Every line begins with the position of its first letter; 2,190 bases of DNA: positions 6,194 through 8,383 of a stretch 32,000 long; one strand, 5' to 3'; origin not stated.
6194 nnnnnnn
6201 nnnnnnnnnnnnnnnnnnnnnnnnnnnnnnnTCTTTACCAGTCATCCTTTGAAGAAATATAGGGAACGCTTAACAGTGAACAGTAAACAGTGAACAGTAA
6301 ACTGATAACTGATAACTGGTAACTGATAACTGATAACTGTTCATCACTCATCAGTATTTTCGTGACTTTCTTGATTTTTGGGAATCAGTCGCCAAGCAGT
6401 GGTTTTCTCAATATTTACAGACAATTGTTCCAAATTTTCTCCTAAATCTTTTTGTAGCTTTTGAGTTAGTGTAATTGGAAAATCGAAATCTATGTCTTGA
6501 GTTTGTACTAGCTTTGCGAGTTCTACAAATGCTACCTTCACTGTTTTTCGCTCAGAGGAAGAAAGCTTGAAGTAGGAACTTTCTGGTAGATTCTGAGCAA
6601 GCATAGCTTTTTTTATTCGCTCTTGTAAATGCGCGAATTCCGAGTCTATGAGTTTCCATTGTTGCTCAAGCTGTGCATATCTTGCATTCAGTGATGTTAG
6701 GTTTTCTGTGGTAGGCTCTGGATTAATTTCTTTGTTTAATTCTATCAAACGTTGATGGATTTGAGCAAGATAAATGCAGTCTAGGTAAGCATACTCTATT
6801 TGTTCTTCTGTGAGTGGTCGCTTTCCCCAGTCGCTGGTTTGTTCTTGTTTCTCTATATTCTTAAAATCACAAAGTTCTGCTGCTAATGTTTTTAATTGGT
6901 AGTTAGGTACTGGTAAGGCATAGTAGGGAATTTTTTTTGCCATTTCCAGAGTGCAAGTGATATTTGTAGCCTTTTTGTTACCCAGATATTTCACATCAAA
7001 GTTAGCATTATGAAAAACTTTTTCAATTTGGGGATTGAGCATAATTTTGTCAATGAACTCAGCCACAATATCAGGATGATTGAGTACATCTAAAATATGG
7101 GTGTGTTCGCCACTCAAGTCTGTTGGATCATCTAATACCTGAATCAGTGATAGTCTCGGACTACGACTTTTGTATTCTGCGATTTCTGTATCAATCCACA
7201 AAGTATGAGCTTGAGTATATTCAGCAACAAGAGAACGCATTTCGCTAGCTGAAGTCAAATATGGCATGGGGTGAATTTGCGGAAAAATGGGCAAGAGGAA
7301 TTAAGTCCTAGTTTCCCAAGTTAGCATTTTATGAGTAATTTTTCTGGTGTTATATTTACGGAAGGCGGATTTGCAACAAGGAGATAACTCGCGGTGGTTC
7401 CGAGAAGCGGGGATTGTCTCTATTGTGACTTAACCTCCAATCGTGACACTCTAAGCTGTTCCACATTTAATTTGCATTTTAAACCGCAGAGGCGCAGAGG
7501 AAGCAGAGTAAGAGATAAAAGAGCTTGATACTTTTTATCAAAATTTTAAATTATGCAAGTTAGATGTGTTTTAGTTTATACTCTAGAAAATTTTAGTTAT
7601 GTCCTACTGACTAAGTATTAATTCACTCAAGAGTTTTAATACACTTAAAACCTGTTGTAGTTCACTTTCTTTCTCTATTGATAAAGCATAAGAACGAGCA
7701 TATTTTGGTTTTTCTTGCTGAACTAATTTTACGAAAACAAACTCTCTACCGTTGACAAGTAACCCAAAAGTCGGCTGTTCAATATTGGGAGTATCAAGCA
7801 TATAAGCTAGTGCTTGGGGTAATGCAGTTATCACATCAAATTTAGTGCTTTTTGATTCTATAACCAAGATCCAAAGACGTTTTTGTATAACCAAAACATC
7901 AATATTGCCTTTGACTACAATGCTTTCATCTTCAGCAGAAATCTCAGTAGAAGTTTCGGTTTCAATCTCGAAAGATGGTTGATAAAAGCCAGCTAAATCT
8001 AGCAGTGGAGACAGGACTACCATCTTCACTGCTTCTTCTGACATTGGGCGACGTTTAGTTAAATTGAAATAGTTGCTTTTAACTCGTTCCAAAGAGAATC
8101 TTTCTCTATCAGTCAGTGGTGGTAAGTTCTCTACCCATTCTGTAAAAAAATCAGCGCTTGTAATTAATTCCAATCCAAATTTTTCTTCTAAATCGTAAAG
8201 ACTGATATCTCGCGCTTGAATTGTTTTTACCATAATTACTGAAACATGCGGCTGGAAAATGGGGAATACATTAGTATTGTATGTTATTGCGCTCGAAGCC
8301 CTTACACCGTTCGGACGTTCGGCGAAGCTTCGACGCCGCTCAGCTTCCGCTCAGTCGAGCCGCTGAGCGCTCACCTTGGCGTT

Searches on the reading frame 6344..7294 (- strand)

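Call 51: search_protein_families(library=pfam, proteins=[window:6344-7294:-], max_evalue=0.0001)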
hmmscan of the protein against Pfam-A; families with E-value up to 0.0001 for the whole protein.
window:6344-7294:- (316 aa): 1 family
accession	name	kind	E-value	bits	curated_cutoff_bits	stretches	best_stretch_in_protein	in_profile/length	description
PF01612.26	DNA_pol_A_exo1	-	5.9e-31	108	23.6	1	13-183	4-168/173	3'-5' exonuclease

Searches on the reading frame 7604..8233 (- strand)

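Call 51: search_protein_families(library=pfam, proteins=[window:7604-8233:-], max_evalue=0.0001)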
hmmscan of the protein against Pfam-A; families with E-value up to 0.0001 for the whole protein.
window:7604-8233:- (209 aa): 1 family
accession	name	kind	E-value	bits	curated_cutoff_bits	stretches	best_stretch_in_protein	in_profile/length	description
PF04313.20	HSDR_N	-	2e-06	28.2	25.1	1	108-174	125-196/198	Type I restriction enzyme R protein N terminus (HSDR_N)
